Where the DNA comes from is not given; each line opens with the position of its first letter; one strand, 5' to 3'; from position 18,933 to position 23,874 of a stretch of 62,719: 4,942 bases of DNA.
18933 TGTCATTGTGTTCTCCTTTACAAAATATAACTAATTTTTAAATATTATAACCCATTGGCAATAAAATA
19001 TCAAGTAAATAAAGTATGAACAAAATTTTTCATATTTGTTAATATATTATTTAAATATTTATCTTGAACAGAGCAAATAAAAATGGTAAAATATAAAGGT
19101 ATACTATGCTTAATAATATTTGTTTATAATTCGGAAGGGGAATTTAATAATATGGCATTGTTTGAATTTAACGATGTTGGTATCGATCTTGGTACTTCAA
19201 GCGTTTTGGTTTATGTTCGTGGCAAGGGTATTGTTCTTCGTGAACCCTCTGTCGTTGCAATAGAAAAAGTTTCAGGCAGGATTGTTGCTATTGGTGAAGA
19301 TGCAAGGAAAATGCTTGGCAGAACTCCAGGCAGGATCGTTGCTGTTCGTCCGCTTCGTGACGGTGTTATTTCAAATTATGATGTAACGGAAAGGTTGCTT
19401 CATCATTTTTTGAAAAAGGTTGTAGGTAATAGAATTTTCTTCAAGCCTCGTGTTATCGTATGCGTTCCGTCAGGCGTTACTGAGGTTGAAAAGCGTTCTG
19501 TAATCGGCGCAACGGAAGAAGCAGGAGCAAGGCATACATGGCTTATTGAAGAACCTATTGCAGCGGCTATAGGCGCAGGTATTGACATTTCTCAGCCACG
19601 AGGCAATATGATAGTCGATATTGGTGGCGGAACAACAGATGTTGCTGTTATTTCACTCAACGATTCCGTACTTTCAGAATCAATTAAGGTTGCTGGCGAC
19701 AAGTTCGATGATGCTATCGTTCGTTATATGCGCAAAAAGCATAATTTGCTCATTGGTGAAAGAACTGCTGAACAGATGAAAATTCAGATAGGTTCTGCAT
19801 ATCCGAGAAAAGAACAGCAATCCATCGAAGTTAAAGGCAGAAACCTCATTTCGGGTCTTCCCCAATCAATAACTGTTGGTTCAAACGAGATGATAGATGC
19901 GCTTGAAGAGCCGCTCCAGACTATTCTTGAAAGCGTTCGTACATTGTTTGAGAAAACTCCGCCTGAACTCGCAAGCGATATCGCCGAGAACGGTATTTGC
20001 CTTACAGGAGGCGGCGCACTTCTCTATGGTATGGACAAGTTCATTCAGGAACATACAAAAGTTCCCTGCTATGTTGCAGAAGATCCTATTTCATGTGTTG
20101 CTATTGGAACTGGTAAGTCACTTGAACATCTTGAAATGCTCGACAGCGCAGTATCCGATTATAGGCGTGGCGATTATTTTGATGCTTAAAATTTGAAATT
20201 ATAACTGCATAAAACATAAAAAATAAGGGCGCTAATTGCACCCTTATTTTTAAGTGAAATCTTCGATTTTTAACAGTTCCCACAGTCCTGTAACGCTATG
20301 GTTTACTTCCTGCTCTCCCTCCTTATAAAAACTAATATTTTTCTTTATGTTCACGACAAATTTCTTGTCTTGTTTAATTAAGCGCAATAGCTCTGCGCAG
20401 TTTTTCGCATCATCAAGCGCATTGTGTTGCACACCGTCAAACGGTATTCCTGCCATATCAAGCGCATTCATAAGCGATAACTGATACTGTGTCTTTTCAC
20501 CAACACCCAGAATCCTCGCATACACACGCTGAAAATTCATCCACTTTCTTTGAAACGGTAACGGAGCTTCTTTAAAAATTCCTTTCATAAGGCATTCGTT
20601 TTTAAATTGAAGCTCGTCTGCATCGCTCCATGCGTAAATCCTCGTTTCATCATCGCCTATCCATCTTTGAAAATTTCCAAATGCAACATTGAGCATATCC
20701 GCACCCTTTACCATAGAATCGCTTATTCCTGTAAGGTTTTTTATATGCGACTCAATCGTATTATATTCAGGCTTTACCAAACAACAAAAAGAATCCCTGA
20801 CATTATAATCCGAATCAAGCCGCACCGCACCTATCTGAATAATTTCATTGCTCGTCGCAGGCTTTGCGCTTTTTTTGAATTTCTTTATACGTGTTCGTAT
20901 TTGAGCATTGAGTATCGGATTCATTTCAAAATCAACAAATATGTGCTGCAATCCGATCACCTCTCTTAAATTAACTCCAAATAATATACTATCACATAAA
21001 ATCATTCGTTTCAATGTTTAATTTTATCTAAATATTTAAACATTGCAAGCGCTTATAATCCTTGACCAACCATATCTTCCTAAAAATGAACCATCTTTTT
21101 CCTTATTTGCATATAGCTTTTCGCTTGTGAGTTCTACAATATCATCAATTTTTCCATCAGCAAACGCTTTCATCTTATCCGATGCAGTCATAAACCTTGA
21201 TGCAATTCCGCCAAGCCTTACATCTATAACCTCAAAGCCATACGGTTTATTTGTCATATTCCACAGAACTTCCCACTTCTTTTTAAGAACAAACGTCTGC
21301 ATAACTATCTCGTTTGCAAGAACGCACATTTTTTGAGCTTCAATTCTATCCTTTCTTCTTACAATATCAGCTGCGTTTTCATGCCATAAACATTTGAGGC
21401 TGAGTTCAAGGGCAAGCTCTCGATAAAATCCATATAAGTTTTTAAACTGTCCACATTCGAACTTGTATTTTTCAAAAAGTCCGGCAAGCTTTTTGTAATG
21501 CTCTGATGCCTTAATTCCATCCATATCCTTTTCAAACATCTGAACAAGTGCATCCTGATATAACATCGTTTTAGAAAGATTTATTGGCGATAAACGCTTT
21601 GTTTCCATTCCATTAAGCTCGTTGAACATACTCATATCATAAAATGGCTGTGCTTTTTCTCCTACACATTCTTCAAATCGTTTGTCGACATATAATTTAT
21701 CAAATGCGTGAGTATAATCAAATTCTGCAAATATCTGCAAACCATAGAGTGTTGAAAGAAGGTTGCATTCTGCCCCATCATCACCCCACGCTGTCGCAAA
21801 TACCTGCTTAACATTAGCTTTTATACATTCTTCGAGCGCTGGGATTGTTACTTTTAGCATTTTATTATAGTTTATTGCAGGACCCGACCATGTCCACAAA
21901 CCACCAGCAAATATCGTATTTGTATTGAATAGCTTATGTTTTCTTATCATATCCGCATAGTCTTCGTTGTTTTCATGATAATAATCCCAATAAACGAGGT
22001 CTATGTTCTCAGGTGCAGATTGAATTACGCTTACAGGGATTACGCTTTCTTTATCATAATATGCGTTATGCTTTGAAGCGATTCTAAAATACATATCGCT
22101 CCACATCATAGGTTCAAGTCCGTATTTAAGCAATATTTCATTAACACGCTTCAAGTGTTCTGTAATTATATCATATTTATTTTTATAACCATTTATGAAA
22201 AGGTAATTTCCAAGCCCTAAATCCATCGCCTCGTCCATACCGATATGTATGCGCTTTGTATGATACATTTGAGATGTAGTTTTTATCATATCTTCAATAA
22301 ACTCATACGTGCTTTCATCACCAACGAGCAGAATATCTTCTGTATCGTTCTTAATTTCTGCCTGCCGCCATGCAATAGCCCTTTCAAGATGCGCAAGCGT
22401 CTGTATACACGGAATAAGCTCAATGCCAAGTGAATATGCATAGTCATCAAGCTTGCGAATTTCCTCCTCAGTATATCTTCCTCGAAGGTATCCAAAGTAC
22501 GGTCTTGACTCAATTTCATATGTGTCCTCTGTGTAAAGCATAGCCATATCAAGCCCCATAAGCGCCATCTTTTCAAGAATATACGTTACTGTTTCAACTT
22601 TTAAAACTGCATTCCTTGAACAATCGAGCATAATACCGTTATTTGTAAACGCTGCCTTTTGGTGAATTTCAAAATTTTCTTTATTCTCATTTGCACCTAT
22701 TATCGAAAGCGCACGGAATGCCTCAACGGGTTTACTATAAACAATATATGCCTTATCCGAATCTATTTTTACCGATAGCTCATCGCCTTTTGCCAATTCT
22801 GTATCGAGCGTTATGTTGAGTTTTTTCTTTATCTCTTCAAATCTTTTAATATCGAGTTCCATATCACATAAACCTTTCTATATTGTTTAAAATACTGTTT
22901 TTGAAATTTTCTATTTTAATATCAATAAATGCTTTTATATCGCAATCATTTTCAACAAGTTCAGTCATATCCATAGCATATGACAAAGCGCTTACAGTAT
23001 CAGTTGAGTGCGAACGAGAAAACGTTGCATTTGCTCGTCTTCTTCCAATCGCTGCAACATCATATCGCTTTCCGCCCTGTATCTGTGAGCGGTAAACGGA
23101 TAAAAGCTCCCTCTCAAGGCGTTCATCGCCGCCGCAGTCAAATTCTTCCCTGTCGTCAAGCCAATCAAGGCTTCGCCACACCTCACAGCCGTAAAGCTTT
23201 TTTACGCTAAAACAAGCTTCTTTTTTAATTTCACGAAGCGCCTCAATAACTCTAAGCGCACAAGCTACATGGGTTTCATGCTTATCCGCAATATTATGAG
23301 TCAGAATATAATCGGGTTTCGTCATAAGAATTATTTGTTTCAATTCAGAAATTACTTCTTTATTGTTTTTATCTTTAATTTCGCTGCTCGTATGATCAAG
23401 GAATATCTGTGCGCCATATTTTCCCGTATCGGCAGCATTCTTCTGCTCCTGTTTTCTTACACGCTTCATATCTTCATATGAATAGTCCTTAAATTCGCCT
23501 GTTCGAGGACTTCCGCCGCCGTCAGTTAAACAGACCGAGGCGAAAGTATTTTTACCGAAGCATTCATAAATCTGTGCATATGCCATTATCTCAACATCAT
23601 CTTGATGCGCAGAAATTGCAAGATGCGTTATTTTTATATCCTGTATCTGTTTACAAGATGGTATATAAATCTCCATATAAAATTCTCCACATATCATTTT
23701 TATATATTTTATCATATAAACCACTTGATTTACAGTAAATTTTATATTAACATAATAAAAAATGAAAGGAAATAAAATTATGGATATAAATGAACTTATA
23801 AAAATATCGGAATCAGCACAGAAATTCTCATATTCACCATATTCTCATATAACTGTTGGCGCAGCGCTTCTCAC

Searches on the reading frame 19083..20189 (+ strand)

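Call 71: search_protein_families(library=pfam, proteins=[window:19083-20189:+], max_evalue=0.0001)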
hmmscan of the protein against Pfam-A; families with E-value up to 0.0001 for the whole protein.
window:19083-20189:+ (368 aa): 5 families
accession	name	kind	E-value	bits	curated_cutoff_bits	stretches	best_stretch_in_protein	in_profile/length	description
PF06723.19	MreB_Mbl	-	7.4e-143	475.7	27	1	30-353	2-325/327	MreB/Mbl protein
PF00012.26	HSP70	-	3e-13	49.3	20.6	1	123-220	135-238/599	Hsp70 protein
PF14450.12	FtsA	-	1.6e-11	45.1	31.8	1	177-339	2-124/127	Cell division protein FtsA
PF00022.25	Actin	-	1.1e-07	31.3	27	1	86-228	60-204/410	Actin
PF11104.14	PilM_2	-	2.2e-05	24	27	0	304-333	277-306/340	Type IV pilus assembly protein PilM;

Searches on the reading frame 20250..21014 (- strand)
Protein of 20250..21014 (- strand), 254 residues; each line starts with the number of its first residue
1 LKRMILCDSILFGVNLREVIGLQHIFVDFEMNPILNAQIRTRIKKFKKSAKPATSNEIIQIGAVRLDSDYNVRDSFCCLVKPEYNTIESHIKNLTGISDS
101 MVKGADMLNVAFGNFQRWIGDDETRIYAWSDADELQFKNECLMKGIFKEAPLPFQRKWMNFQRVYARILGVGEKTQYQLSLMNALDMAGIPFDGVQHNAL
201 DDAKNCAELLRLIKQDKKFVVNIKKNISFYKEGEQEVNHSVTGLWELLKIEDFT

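Call 71: search_protein_families(library=pfam, proteins=[window:20250-21014:-], max_evalue=0.0001)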
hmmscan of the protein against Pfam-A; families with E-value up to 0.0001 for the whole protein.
window:20250-21014:- (254 aa): 2 families
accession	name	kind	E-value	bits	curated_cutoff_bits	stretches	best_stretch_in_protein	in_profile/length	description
PF00929.31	RNase_T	-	2.7e-13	51.2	24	1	54-210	14-164/164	Exonuclease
PF16473.11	Rv2179c-like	-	2.8e-06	27.6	27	1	56-211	16-174/177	3'-5' exoribonuclease Rv2179c-like domain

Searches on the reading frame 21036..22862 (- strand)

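Call 71: search_protein_families(library=pfam, proteins=[window:21036-22862:-], max_evalue=0.0001)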
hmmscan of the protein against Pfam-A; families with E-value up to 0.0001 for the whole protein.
window:21036-22862:- (608 aa): 2 families
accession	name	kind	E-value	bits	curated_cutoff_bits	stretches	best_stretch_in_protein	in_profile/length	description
PF18088.7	Glyco_H_20C_C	-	1.4e-35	123.3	27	1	406-590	2-187/194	Glycoside Hydrolase 20C C-terminal domain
PF00728.28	Glyco_hydro_20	-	9.1e-14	52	22.3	1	76-262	5-227/348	Glycosyl hydrolase family 20, catalytic domain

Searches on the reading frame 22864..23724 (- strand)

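Call 71: search_protein_families(library=pfam, proteins=[window:22864-23724:-], max_evalue=0.0001)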
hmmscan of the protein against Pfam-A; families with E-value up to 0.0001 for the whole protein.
window:22864-23724:- (286 aa): 1 family
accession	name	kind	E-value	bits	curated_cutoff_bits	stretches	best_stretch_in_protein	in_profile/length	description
PF02585.22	PIG-L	-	2.1e-19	70.7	28.2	1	35-162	1-128/129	GlcNAc-PI de-N-acetylase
